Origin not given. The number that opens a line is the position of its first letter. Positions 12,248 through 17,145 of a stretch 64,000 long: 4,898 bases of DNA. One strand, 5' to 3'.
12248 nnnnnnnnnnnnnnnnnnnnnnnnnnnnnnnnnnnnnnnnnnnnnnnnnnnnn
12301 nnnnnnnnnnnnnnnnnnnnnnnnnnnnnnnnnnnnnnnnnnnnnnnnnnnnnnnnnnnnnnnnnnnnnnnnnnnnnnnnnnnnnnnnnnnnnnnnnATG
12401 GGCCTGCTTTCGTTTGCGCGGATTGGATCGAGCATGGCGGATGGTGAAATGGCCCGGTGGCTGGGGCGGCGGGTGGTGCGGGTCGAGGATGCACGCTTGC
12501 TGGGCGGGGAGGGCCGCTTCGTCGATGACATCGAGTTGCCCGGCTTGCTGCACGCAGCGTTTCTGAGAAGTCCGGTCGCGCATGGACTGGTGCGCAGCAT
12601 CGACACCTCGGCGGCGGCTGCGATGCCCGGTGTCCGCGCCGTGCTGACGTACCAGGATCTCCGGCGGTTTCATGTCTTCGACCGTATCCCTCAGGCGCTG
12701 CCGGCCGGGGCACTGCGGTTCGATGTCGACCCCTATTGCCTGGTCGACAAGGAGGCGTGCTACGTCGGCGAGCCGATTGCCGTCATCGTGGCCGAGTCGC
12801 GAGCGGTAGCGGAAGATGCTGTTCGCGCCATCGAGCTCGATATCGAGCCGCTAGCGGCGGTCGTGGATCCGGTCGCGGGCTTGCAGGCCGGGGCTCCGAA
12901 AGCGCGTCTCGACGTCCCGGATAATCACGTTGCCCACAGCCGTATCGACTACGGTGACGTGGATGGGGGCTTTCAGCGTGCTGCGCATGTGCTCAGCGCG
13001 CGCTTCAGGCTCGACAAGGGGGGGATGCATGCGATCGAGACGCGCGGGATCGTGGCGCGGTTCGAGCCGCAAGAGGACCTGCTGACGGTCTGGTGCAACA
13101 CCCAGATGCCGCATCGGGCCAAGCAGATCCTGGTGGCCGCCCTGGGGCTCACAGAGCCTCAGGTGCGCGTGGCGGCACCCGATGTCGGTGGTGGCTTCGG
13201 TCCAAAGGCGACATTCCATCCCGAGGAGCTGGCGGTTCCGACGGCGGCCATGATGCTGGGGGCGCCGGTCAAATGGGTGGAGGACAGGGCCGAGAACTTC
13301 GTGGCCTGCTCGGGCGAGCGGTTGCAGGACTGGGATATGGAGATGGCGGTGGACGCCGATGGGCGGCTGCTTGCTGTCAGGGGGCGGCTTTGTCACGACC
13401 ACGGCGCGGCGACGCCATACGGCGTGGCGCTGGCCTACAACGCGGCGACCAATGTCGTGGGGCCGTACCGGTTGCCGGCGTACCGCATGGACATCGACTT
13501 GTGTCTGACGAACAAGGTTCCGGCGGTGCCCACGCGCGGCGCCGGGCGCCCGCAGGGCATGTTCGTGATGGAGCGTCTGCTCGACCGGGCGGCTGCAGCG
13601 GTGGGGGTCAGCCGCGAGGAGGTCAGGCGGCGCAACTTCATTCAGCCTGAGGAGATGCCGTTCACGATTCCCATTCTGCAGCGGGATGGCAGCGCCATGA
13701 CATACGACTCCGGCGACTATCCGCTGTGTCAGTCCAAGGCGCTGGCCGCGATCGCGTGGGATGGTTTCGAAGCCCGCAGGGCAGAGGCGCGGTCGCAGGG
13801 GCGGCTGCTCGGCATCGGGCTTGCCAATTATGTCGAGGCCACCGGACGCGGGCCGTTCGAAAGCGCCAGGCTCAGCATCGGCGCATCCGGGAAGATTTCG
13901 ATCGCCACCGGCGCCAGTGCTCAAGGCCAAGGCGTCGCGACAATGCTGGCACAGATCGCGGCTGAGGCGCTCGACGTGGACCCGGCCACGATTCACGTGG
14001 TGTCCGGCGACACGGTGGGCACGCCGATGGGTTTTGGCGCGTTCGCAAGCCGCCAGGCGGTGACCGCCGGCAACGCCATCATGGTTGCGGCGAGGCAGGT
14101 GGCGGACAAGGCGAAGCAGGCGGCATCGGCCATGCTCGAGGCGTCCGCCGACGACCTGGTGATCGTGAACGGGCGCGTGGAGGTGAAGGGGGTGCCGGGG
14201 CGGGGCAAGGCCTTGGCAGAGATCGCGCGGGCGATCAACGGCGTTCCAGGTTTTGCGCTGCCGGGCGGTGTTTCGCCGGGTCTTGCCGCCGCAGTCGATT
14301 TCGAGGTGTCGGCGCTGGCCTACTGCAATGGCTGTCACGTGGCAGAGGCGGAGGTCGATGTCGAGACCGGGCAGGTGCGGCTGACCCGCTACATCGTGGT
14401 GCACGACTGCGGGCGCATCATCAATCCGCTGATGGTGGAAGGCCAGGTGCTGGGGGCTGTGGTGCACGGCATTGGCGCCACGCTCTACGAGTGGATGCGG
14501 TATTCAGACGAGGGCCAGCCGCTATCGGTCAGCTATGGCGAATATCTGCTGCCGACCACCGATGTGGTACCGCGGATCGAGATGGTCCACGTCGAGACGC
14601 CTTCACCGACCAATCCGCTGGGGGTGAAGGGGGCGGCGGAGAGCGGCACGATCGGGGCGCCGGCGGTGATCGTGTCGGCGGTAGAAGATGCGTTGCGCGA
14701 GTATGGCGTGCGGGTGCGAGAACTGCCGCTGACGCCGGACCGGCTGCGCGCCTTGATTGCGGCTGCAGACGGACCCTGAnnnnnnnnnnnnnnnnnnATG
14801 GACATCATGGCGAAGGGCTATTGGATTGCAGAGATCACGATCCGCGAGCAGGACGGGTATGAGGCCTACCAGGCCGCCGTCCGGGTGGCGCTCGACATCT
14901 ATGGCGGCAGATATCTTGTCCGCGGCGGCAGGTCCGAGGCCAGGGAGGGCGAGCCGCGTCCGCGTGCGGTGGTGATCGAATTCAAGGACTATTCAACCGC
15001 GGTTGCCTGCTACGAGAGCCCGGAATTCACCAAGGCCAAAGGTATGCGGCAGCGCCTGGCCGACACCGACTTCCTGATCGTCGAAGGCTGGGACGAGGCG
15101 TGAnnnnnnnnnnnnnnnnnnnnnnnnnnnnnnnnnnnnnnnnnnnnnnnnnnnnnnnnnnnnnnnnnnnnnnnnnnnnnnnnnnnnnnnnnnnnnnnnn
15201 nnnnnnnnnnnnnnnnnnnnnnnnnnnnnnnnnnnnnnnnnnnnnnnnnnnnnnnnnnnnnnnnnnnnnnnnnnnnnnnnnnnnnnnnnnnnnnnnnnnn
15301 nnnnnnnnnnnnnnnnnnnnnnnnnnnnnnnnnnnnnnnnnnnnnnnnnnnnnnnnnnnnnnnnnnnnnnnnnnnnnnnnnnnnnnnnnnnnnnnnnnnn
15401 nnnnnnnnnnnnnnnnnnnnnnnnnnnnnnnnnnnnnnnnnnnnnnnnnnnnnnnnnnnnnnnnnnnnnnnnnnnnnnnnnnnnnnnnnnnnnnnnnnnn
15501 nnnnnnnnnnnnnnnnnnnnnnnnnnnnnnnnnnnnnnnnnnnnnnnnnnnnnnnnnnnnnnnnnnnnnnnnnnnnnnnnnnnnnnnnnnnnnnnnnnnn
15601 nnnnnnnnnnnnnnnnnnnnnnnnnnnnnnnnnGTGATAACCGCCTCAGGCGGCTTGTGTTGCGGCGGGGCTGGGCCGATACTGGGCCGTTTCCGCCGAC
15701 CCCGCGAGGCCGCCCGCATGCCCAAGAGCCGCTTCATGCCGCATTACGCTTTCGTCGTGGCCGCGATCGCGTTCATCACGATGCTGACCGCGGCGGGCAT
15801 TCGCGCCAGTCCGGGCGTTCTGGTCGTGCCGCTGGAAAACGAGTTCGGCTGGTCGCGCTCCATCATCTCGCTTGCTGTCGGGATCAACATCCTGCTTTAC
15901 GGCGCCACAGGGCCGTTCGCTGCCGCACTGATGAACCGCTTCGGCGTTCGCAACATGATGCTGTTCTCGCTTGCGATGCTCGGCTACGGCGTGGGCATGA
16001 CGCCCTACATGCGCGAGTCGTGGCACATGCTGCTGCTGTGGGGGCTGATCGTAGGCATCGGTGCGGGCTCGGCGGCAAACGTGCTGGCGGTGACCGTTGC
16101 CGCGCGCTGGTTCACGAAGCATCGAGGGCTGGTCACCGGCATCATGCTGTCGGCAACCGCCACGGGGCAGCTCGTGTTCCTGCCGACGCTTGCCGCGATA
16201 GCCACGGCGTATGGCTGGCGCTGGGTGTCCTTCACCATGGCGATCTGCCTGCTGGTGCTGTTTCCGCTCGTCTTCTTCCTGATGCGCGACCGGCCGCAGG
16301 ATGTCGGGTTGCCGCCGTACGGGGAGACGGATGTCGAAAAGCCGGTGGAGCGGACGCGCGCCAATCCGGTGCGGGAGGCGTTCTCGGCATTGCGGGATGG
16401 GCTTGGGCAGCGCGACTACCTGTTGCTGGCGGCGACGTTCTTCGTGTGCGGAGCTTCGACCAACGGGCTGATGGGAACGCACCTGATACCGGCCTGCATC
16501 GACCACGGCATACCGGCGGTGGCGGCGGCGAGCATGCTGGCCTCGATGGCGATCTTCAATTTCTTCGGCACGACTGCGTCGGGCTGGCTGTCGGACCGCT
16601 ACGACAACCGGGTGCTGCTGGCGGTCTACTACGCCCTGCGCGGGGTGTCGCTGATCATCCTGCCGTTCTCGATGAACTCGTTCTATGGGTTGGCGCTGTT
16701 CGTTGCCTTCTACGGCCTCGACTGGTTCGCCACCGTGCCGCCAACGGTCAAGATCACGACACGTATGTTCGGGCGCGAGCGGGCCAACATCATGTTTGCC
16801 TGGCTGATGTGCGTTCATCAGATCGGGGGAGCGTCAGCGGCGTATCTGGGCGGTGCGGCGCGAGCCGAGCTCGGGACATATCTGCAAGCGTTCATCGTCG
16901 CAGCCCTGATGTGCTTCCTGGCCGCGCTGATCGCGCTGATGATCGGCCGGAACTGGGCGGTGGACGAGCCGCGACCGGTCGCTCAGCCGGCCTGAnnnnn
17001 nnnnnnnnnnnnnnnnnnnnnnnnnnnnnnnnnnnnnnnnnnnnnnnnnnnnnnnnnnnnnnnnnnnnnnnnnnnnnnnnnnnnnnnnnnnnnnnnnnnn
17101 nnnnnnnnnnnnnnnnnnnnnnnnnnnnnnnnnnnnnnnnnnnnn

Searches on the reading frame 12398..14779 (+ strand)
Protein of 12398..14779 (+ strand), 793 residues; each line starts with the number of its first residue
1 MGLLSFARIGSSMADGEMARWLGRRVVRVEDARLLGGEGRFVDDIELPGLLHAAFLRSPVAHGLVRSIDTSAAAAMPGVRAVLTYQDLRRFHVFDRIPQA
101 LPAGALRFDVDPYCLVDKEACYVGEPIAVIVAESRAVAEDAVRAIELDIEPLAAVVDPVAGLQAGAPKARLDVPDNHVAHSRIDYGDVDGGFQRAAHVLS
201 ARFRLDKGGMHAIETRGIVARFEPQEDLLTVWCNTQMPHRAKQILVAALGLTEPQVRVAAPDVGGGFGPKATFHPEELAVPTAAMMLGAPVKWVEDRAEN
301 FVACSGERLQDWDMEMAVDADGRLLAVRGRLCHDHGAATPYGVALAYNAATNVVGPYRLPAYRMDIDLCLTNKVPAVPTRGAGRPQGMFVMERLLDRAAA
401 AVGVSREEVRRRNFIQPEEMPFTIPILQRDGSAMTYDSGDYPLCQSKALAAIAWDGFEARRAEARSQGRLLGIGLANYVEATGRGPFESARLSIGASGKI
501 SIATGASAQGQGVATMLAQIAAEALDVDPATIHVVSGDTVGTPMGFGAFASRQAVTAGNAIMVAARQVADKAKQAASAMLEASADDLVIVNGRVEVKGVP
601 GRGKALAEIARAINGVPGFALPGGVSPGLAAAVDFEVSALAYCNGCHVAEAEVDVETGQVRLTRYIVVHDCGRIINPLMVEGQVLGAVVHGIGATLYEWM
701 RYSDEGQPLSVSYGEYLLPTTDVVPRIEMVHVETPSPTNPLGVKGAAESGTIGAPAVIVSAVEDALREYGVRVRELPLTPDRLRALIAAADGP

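Call 91: search_protein_families(library=pfam, proteins=[window:12398-14779:+], max_evalue=0.0001)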
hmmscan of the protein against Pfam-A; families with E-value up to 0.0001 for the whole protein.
window:12398-14779:+ (793 aa): 3 families
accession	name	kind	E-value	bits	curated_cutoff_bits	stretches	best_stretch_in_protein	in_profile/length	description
PF20256.3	MoCoBD_2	-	6.6e-75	252.7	27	1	447-725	1-283/283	Molybdopterin cofactor-binding domain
PF02738.23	MoCoBD_1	-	4e-73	245.9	27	1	173-414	5-244/244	Molybdopterin cofactor-binding domain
PF01315.27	Ald_Xan_dh_C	-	8.9e-22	77.9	31.3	1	37-152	2-109/110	Aldehyde oxidase and xanthine dehydrogenase, a/b hammerhead domain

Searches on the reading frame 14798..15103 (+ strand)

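Call 91: search_protein_families(library=pfam, proteins=[window:14798-15103:+], max_evalue=0.0001)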
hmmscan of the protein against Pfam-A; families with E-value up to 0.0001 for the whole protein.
window:14798-15103:+ (101 aa): 1 family
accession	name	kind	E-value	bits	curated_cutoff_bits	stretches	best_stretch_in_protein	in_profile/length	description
PF07045.17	DUF1330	-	6.5e-31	107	23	1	6-97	1-93/94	Domain of unknown function (DUF1330)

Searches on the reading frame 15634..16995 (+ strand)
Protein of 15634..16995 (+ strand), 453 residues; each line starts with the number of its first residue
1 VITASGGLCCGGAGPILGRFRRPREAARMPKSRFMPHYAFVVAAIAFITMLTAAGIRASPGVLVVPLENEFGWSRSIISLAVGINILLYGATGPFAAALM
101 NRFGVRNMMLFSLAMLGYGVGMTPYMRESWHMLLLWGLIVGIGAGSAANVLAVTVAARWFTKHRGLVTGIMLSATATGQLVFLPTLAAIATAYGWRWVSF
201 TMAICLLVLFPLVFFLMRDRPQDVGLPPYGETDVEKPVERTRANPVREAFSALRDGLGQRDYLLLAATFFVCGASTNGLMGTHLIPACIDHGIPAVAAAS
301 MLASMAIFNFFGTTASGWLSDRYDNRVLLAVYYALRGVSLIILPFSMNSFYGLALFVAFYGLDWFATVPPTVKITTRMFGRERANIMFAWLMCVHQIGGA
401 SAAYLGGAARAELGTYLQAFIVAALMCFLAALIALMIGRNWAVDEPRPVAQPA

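Call 91: search_protein_families(library=pfam, proteins=[window:15634-16995:+], max_evalue=0.0001)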
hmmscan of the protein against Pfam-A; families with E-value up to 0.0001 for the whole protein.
window:15634-16995:+ (453 aa): 1 family
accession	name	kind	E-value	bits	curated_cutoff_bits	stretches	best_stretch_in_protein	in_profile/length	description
PF07690.21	MFS_1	-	3.7e-45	154.8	33.4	2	46-369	2-312/347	Major Facilitator Superfamily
